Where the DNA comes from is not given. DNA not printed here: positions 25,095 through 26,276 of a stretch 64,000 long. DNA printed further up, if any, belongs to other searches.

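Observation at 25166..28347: IS1595-family element with 25-bp perfect inverted repeats carrying five passenger genes, including a retropepsin-like aspartic protease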

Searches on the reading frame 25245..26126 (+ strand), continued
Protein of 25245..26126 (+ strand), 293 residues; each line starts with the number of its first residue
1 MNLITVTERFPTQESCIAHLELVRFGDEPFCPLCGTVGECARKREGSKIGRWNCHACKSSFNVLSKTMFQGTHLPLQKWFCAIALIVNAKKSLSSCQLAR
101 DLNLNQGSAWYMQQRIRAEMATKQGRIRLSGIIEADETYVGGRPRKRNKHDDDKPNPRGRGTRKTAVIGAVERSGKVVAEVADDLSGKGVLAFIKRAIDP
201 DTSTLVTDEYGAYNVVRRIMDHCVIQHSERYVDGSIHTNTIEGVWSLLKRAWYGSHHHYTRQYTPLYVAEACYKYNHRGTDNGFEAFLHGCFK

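Call 96: find_encoding_contigs(protein=P0381, flank=6000, max_places=10)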
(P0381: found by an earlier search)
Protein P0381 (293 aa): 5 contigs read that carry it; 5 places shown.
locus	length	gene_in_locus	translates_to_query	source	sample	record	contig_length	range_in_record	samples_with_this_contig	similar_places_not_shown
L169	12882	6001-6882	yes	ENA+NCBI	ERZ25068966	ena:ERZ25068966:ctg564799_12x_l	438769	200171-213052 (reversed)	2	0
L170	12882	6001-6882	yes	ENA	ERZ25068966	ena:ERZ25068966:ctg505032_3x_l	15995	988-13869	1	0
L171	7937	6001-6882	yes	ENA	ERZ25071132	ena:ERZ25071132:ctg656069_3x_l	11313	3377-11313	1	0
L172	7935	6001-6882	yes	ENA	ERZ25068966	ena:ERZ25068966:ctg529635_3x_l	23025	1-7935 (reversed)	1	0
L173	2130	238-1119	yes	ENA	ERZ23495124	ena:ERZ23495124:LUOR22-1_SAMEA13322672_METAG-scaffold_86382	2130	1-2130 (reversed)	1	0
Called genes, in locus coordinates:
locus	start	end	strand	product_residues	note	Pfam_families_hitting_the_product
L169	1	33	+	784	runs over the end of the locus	PF04389:Peptidase_M28 (weak)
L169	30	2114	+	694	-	PF02687:FtsX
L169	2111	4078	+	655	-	-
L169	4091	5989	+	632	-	PF20581:DUF6785, PF20580:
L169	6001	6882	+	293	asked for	PF12760:Zn_ribbon_IS1595 (weak), PF12762:DDE_Tnp_IS1595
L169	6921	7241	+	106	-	-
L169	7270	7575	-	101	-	-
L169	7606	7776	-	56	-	-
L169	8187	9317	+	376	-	PF13174:TPR_6 (faint), PF00515:TPR_1 (faint), PF07719:TPR_2 (faint), PF13176:TPR_7 (faint), PF13432:TPR_16 (weak), PF23914:TPR_CcmH_CycH, PF14559:TPR_19 (weak), PF13432:TPR_16 (weak), +8 more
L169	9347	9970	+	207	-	PF01618:MotA_ExbB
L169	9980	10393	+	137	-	PF02472:ExbD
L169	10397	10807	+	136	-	PF02472:ExbD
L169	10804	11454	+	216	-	PF03544:TonB_C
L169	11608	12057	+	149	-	PF22811:Zn_ribbon_NrdR, PF03477:ATP-cone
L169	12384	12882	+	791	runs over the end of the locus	PF00317:Ribonuc_red_lgN, PF02867:Ribonuc_red_lgC, PF12637:TSCPD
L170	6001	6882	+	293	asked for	PF12760:Zn_ribbon_IS1595 (weak), PF12762:DDE_Tnp_IS1595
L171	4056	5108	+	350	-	PF12760:Zn_ribbon_IS1595, PF12762:DDE_Tnp_IS1595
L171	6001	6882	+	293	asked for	PF12760:Zn_ribbon_IS1595 (weak), PF12762:DDE_Tnp_IS1595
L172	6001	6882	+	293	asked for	PF12760:Zn_ribbon_IS1595 (weak), PF12762:DDE_Tnp_IS1595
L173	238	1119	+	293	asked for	PF12760:Zn_ribbon_IS1595 (weak), PF12762:DDE_Tnp_IS1595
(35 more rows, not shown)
